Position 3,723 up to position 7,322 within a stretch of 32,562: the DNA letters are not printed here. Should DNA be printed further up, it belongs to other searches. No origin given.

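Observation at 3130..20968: Pilin, 4,280-aa SLH-anchored giant protein and four Cys-tailed secreted proteins: a candidate uncharacterised cell-surface apparatus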

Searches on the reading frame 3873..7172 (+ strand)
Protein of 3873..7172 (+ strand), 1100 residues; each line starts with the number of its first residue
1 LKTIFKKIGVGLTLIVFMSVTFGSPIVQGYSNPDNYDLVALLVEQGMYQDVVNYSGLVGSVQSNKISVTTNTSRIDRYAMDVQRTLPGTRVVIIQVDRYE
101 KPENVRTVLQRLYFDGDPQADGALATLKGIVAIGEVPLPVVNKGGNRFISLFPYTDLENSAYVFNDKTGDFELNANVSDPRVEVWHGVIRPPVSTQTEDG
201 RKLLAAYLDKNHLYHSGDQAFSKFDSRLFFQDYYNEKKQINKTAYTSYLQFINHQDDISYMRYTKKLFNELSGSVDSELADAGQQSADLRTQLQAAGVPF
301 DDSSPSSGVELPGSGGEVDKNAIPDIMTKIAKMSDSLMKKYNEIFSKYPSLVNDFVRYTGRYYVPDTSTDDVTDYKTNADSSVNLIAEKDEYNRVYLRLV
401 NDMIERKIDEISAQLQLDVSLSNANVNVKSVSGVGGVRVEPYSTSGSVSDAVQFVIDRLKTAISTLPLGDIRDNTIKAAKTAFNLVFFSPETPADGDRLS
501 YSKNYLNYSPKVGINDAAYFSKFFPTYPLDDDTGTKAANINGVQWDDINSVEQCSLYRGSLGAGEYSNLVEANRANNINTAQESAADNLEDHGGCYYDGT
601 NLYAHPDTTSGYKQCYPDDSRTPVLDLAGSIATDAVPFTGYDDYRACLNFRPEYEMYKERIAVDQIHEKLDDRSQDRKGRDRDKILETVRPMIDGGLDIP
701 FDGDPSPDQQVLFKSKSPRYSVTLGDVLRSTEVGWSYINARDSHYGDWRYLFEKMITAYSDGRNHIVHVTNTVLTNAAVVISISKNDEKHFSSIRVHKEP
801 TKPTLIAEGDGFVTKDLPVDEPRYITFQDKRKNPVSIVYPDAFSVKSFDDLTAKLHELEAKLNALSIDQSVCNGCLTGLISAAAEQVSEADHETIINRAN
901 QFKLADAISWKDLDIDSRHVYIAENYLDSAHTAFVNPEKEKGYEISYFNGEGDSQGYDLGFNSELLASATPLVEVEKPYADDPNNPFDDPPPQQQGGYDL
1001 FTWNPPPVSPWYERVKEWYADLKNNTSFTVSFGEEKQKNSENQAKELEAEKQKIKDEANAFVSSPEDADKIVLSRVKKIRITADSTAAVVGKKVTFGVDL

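Call 30: find_homologous_proteins(query=window:3873-7172:+, max_evalue=0.00001)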
Query window:3873-7172:+ (1100 aa): 2 proteins with E <= 0.00001 among 8000 candidates.
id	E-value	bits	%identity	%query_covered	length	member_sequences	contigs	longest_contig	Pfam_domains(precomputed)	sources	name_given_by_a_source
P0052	8.9e-91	323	43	21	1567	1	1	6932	-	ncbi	-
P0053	6.5e-81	291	45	24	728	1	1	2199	-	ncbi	ncbi:MAG: hypothetical protein ACD_51C00347G0001, partial [uncultured bacterium]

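Call 31: find_encoding_contigs(protein=P0052, flank=10000, max_places=3)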
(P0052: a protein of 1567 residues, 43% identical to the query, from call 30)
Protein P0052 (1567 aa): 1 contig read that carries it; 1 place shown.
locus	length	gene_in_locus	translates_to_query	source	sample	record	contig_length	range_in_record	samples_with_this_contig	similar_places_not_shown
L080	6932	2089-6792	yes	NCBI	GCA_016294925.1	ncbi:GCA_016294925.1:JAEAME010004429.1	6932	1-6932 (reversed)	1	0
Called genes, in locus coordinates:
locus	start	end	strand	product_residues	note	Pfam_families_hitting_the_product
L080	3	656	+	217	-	?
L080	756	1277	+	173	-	PF07963:N_methyl (weak)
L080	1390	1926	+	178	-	PF07963:N_methyl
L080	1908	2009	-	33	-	-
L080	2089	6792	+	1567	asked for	-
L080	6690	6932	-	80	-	?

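Call 34: find_related_loci(query=A2, collection=metagenome_contigs, flank=10000)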
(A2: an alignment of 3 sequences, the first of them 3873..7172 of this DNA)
Query A2 (1100 aa) in metagenome_contigs; peptide patterns used: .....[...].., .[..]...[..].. (x = any residue, [..] = any of these).
357 stretches matched a pattern; 88 encode a relative of the query (tblastn E <= 1e-3); the best 80 are kept; 80 distinct loci.
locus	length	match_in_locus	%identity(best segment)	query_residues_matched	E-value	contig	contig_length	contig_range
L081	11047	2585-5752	37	5-1094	0e+0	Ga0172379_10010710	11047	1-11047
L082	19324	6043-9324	37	3-1100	0e+0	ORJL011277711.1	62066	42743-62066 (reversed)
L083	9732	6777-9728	37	2-977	0e+0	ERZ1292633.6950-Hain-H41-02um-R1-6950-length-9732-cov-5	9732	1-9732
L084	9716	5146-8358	34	1-1094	0e+0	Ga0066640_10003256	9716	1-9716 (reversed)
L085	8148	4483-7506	30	33-1054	3e-126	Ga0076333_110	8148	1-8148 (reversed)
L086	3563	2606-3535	55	24-330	1e-103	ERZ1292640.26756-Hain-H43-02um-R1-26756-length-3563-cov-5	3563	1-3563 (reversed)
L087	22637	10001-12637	37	24-1035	1e-69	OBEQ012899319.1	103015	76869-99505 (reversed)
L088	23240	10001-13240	32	37-979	1e-67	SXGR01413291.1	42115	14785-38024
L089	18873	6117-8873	35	38-1032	4e-67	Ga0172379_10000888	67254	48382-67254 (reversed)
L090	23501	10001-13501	31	37-964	2e-66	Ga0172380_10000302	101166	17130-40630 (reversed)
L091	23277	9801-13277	35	14-1022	5e-64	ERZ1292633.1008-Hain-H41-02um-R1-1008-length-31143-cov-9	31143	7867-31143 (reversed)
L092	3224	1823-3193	33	36-513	2e-63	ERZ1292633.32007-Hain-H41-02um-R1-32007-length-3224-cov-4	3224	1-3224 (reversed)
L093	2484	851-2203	31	3-496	2e-62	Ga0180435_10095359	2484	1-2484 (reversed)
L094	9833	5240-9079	34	37-999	5e-61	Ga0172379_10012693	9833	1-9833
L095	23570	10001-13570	43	5-1050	3e-61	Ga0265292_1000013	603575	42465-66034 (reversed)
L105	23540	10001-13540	43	5-1033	3e-57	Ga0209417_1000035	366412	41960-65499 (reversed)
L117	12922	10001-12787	32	6-854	2e-53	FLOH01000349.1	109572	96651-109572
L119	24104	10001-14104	31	2-971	1e-63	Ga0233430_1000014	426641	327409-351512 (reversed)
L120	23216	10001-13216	33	37-965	1e-51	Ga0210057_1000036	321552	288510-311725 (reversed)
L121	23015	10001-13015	40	36-954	3e-52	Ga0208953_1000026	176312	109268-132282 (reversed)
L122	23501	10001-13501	39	36-1027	1e-50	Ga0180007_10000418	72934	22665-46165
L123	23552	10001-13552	42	36-1027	2e-50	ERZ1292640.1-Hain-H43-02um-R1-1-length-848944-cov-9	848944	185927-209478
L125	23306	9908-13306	36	4-1035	1e-48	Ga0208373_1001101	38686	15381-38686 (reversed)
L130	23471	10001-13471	37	5-1018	1e-46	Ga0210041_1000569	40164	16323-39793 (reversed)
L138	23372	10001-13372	37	3-965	9e-55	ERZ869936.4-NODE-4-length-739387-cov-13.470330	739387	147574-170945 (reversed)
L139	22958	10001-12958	32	37-961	2e-46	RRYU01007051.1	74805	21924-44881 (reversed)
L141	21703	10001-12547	27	38-1022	3e-35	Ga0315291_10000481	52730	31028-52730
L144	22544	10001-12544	28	38-1022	9e-31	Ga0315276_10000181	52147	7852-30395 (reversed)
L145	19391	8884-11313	28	38-969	6e-31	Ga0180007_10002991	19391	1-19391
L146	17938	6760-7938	25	5-411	9e-31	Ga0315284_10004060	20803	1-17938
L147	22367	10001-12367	28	34-971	1e-36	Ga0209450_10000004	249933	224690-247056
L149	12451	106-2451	27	6-922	3e-26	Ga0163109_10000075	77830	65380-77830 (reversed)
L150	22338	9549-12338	26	6-1081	7e-24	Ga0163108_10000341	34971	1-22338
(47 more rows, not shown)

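Call 37: search_protein_families(library=pfam, proteins=[L105:7998-9215:+, L105:6721-7977:+, L105:6141-6719:+, L120:6435-8525:+, L120:5117-6367:+, L130:7739-8962:+, L130:6332-7723:+, L138:7873-9150:+, L138:6331-7869:+, L122:9117-9668:+], max_evalue=0.001)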
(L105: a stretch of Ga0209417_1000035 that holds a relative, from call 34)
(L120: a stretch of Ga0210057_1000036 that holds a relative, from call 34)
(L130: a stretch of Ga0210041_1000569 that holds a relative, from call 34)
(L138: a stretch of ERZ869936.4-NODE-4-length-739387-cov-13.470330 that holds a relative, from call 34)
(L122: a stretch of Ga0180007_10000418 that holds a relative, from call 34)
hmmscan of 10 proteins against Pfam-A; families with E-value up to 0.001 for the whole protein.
L105:7998-9215:+ (405 aa): 1 family
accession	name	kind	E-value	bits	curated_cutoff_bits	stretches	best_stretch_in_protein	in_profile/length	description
PF00482.28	T2SSF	-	3.1e-54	182.7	25.2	2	271-394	1-125/125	Type II secretion system (T2SS), protein F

L105:6721-7977:+ (418 aa): 2 families
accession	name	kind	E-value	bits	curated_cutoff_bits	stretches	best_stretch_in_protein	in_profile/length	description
PF00437.27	T2SSE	-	2.7e-129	431.5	24.9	1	16-409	6-370/370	Type II/IV secretion system protein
PF25199.1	nSTAND_NTPase5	-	0.00017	21.9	34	1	141-194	28-83/145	Novel STAND NTPase 5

L105:6141-6719:+ (192 aa): 0 families

L120:6435-8525:+ (696 aa): 1 family
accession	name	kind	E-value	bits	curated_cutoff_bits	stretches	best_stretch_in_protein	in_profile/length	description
PF00395.25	SLH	-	2e-29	101.7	20.8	3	514-557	1-44/44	S-layer homology domain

L120:5117-6367:+ (416 aa): 1 family
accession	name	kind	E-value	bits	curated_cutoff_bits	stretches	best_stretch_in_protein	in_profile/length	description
PF00482.28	T2SSF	-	3.4e-60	202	25.2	2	79-203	1-125/125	Type II secretion system (T2SS), protein F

L130:7739-8962:+ (407 aa): 1 family
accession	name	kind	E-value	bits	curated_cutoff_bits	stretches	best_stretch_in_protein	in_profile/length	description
PF00482.28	T2SSF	-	1.8e-53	180.2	25.2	2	70-193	1-125/125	Type II secretion system (T2SS), protein F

L130:6332-7723:+ (463 aa): 1 family
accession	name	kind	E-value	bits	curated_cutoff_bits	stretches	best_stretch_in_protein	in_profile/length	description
PF00437.27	T2SSE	-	9.6e-129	429.7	24.9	1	17-409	7-370/370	Type II/IV secretion system protein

L138:7873-9150:+ (425 aa): 1 family
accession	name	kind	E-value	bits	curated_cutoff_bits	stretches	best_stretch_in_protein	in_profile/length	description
PF00482.28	T2SSF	-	3.5e-50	169.6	25.2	2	292-414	1-125/125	Type II secretion system (T2SS), protein F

L138:6331-7869:+ (512 aa): 1 family
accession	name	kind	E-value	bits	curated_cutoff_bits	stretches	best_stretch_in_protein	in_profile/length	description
PF00437.27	T2SSE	-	1e-127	426.3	24.9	1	23-415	7-370/370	Type II/IV secretion system protein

L122:9117-9668:+ (183 aa): 1 family
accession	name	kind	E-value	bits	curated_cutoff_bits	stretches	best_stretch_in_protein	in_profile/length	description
PF07963.17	N_methyl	-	3.6e-08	33.1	21.2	1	6-30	3-27/27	Prokaryotic N-terminal methylation motif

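Call 79: search_protein_families(library=pfam, proteins=[L141:9785-11884:+, L144:9836-11935:+, L145:8746-10845:+, L146:6841-8940:+, L147:9902-12001:+, L149:70-2169:+, L150:9513-11612:+, L139:9851-11950:+, L121:9812-11911:+, L125:9893-11992:+], max_evalue=0.01)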
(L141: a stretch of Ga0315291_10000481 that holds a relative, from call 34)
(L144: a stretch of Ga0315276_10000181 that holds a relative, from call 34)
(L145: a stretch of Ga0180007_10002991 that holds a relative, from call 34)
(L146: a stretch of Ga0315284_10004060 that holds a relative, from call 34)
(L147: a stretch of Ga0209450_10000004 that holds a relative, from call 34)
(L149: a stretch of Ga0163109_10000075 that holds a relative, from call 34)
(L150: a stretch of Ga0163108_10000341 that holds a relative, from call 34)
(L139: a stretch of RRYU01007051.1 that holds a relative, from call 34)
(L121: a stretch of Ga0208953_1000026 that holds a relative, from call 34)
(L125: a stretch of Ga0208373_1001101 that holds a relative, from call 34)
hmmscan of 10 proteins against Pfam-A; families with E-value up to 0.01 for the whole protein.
L141:9785-11884:+ (700 aa): 0 families

L144:9836-11935:+ (700 aa): 0 families

L145:8746-10845:+ (700 aa): 0 families

L146:6841-8940:+ (700 aa): 0 families

L147:9902-12001:+ (700 aa): 0 families

L149:70-2169:+ (700 aa): 1 family
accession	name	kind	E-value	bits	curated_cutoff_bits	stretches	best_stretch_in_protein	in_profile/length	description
PF01364.23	Peptidase_C25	-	2.4e-06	27.5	23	1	86-269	11-206/374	Peptidase family C25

L150:9513-11612:+ (700 aa): 1 family
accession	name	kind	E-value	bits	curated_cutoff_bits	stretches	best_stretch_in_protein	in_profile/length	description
PF01364.23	Peptidase_C25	-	1.8e-05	24.6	23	1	97-270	22-200/374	Peptidase family C25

L139:9851-11950:+ (700 aa): 0 families

L121:9812-11911:+ (700 aa): 1 family
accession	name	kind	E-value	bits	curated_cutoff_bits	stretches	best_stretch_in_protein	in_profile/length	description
PF18275.7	His_Me_b4a2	-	0.0016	18.9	25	0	539-568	9-38/52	His-Me finger endonuclease beta4-alpha2 domain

L125:9893-11992:+ (700 aa): 0 families

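Call 114: search_protein_families(library=pfam, proteins=[L105:4890-6131:+, L105:3803-4333:+, L105:4361-4756:+, L138:3954-5672:+, L138:5691-6338:+, L138:48-3563:+, L123:4835-6031:+, L095:2923-4560:+, L119:4254-5609:+, L119:5624-6244:+], max_evalue=0.001)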
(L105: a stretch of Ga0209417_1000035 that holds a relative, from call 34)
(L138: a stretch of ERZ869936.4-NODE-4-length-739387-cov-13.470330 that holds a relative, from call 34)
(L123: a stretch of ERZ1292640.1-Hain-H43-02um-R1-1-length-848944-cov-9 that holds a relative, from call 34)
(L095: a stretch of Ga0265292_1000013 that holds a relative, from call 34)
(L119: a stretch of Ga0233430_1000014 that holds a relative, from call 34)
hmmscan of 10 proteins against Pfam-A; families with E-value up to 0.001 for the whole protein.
L105:4890-6131:+ (413 aa): 0 families

L105:3803-4333:+ (176 aa): 1 family
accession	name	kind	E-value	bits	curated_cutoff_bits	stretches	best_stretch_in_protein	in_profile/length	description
PF00466.25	Ribosomal_L10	-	7.4e-23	81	22.8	1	4-101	2-99/100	Ribosomal protein L10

L105:4361-4756:+ (131 aa): 2 families
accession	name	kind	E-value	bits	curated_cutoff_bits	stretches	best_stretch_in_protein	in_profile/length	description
PF00542.24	Ribosomal_L12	-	5.3e-27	94.4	25.9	1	65-131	1-67/67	Ribosomal protein L7/L12 C-terminal domain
PF16320.10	Ribosomal_L12_N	-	2.7e-18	65.8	25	1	12-57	3-47/48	Ribosomal protein L7/L12 dimerisation domain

L138:3954-5672:+ (572 aa): 0 families

L138:5691-6338:+ (215 aa): 0 families

L138:48-3563:+ (1171 aa): 1 family
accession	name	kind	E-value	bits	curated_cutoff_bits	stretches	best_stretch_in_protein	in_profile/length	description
PF00873.25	ACR_tran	-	1.6e-170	569.5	28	2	36-527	1-492/1021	AcrB/AcrD/AcrF family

L123:4835-6031:+ (398 aa): 0 families

L095:2923-4560:+ (545 aa): 0 families

L119:4254-5609:+ (451 aa): 1 family
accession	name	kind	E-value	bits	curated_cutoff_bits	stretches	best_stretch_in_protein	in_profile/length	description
PF05137.18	PilN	-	0.00081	19.8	22.8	0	355-406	19-65/78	Fimbrial assembly protein (PilN)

L119:5624-6244:+ (206 aa): 0 families
